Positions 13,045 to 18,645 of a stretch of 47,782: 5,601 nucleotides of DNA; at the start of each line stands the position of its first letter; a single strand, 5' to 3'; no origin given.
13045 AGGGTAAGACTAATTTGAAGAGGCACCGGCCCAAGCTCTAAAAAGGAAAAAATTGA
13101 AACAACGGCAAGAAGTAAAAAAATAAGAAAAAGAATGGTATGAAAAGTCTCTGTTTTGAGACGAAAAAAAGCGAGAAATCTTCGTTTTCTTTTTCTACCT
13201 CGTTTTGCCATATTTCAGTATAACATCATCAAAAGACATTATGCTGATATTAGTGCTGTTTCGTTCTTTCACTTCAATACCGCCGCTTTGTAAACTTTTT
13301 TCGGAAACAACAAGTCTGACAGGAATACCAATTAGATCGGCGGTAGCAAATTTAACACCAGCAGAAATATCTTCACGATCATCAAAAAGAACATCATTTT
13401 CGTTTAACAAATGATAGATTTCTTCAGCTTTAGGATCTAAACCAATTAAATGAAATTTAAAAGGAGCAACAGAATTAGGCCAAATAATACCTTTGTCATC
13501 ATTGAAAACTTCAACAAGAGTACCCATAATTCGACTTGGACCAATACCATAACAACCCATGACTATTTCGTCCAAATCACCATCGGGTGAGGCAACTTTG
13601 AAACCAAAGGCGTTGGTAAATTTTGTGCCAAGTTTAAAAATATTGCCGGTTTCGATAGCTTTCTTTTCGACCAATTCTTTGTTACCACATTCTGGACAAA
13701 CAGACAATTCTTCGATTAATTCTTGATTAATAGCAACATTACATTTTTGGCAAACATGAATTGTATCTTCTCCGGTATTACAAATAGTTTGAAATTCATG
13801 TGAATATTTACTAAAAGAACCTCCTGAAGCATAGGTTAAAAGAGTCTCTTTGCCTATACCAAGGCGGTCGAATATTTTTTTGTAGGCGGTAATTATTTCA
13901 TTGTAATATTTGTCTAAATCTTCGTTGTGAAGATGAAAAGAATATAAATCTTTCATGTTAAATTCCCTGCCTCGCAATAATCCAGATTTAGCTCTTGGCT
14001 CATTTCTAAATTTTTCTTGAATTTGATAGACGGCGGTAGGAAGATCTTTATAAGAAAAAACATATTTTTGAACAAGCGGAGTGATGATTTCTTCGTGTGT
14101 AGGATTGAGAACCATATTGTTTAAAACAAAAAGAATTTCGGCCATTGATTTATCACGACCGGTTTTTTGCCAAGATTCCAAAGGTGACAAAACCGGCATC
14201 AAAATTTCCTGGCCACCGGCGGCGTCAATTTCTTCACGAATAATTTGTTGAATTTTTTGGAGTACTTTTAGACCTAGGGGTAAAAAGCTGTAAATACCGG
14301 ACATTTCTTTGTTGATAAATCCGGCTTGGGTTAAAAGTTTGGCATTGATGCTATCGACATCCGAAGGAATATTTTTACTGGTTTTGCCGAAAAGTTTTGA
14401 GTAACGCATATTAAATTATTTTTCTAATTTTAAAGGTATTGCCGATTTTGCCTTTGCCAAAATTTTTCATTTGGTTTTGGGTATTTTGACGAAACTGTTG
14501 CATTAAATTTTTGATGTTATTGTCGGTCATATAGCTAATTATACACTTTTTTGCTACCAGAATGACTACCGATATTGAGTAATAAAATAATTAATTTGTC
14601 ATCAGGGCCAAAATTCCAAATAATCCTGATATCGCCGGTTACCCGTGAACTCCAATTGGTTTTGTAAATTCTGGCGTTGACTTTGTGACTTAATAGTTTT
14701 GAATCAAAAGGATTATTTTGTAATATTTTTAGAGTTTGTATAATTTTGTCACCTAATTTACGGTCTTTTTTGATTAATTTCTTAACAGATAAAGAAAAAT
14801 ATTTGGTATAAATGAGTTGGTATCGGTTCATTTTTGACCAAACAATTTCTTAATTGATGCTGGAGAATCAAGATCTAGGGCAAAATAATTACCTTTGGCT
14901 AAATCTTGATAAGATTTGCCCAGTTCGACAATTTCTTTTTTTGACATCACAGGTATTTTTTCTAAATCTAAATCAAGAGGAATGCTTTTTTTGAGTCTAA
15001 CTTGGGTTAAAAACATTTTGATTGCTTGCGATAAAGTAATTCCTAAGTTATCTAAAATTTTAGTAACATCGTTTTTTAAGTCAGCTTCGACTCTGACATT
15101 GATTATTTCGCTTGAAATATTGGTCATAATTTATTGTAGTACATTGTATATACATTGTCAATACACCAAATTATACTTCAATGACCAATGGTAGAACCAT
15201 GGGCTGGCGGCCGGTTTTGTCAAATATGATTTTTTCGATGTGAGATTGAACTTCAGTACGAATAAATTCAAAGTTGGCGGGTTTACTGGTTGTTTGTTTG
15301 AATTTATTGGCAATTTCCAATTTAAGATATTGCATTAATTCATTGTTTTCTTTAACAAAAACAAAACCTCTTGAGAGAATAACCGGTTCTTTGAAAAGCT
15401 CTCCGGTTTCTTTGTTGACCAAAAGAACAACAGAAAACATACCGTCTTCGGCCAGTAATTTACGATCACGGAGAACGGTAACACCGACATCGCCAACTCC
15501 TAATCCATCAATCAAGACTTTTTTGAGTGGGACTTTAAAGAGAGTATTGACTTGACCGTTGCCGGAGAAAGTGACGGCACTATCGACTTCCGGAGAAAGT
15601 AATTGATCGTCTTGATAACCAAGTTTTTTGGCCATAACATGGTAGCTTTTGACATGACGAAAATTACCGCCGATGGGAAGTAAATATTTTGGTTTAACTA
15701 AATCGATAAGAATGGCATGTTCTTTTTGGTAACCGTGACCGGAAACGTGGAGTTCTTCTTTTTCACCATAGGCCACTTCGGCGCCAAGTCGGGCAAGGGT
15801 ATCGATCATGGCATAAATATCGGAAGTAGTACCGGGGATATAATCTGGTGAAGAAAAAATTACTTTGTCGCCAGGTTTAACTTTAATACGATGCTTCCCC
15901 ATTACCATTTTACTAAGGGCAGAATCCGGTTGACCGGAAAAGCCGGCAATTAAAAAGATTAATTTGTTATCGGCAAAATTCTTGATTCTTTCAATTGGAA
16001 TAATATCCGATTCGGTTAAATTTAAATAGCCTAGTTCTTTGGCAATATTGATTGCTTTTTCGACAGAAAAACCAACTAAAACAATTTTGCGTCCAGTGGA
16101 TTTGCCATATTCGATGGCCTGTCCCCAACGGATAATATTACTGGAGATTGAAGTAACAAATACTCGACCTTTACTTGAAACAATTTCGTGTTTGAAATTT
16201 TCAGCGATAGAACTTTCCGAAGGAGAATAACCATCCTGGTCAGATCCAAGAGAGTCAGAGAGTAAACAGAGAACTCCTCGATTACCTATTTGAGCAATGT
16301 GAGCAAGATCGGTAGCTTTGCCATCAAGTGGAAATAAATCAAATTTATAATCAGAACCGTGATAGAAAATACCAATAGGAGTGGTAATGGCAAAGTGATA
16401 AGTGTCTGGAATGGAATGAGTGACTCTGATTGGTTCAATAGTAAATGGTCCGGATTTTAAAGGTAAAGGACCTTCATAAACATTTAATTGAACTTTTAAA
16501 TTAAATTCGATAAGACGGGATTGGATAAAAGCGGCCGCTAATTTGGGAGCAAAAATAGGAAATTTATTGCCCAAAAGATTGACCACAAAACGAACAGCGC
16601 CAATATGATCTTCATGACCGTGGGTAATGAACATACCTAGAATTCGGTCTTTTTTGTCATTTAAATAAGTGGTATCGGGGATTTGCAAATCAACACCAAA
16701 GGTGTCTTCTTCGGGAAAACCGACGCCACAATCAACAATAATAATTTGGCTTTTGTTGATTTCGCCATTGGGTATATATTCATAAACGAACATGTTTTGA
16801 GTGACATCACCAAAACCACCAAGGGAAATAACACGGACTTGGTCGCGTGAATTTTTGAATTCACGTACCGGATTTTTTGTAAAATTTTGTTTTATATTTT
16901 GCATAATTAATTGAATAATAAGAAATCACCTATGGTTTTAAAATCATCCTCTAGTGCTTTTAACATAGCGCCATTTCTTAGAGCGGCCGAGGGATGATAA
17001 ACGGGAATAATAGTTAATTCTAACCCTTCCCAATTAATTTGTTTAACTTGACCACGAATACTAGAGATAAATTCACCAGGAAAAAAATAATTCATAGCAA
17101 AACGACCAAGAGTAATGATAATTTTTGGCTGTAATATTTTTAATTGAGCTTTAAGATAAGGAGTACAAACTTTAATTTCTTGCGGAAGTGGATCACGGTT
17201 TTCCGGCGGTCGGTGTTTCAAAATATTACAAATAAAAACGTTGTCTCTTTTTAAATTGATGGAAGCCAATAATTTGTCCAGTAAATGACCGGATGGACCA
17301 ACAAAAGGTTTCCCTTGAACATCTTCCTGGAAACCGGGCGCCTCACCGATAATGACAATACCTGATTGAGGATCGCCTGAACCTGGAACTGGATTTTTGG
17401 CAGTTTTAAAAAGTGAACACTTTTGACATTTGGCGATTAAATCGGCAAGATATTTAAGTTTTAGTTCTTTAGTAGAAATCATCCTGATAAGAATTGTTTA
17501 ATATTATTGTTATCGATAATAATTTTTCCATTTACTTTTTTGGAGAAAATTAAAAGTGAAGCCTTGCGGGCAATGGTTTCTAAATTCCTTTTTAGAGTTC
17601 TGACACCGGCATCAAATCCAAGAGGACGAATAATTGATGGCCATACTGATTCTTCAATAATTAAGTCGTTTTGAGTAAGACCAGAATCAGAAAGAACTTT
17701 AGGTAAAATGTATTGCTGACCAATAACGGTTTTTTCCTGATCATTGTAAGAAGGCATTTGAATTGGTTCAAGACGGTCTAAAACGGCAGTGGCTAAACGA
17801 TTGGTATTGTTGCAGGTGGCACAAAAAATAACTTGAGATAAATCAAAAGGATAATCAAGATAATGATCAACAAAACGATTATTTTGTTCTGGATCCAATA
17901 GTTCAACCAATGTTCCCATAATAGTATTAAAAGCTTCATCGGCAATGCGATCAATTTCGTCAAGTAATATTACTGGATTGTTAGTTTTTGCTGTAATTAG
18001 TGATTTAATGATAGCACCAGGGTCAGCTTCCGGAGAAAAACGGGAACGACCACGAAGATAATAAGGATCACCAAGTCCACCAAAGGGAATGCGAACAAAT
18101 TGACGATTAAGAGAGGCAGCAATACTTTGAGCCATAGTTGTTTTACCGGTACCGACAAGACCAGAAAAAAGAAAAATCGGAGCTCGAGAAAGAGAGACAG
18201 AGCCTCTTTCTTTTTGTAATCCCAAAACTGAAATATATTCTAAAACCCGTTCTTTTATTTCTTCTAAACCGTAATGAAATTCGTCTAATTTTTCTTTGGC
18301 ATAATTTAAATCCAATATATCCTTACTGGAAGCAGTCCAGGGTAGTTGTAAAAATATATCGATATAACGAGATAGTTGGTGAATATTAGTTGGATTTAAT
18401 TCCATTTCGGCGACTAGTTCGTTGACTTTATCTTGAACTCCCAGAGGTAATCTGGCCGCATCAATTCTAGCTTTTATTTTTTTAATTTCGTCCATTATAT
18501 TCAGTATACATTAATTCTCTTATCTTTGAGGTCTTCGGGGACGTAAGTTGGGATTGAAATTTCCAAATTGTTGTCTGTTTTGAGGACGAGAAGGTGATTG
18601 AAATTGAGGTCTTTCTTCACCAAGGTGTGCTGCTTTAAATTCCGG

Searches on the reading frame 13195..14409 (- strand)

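Call 49: search_protein_families(library=pfam, proteins=[window:13195-14409:-], max_evalue=0.0001)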
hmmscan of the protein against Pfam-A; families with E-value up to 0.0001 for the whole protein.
window:13195-14409:- (404 aa): 2 families
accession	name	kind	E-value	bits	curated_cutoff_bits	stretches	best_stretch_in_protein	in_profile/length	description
PF00587.30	tRNA-synt_2b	-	2e-29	103.4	29.3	1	98-301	10-178/179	tRNA synthetase class II core domain (G, H, P, S and T)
PF03129.25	HGTP_anticodon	-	1.3e-12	48.1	21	1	324-397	14-88/94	Anticodon binding domain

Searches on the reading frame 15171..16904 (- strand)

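Call 49: search_protein_families(library=pfam, proteins=[window:15171-16904:-], max_evalue=0.0001)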
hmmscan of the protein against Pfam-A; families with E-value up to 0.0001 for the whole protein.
window:15171-16904:- (577 aa): 4 families
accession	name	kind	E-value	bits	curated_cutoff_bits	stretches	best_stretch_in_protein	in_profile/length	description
PF22505.1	RNase_J_b_CASP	-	9.5e-31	106.6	27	1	245-370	1-126/126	Ribonuclease J, beta-CASP domain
PF17770.6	RNase_J_C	-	1.5e-25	90.6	23.8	1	477-577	1-102/102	Ribonuclease J C-terminal domain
PF00753.33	Lactamase_B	-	1.6e-05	25.4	22.7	1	50-114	13-70/196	Metallo-beta-lactamase superfamily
PF12706.13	Lactamase_B_2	-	4.3e-05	23.6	27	1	55-187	3-144/200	Beta-lactamase superfamily domain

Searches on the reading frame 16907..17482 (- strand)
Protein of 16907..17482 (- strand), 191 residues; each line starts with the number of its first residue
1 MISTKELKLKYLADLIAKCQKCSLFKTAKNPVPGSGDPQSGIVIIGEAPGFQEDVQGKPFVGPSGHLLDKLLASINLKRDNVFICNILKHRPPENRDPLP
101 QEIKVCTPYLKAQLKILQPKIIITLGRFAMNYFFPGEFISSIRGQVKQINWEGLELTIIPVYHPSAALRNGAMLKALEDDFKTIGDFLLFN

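Call 49: search_protein_families(library=pfam, proteins=[window:16907-17482:-], max_evalue=0.0001)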
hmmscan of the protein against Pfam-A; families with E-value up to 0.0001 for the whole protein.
window:16907-17482:- (191 aa): 1 family
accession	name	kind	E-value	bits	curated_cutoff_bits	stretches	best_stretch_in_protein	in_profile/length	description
PF03167.25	UDG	-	1.3e-36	126.2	24.3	1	33-173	1-127/141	Uracil DNA glycosylase superfamily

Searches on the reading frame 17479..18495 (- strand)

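Call 49: search_protein_families(library=pfam, proteins=[window:17479-18495:-], max_evalue=0.0001)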
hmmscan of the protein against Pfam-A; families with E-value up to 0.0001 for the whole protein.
window:17479-18495:- (338 aa): 4 families
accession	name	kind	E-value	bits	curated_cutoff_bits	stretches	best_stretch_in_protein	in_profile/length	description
PF00004.35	AAA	-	5.5e-18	66.1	21.2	1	109-245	2-126/131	ATPase family associated with various cellular activities (AAA)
PF22667.2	Lon_lid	-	2.5e-08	33.9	27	1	271-321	3-53/57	Lon protease AAA+ ATPase lid domain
PF07728.20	AAA_5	-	2.5e-06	28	22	1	109-233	3-130/139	AAA domain (dynein-related subfamily)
PF13401.12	AAA_22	-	2.9e-06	28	27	0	104-194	4-105/130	AAA domain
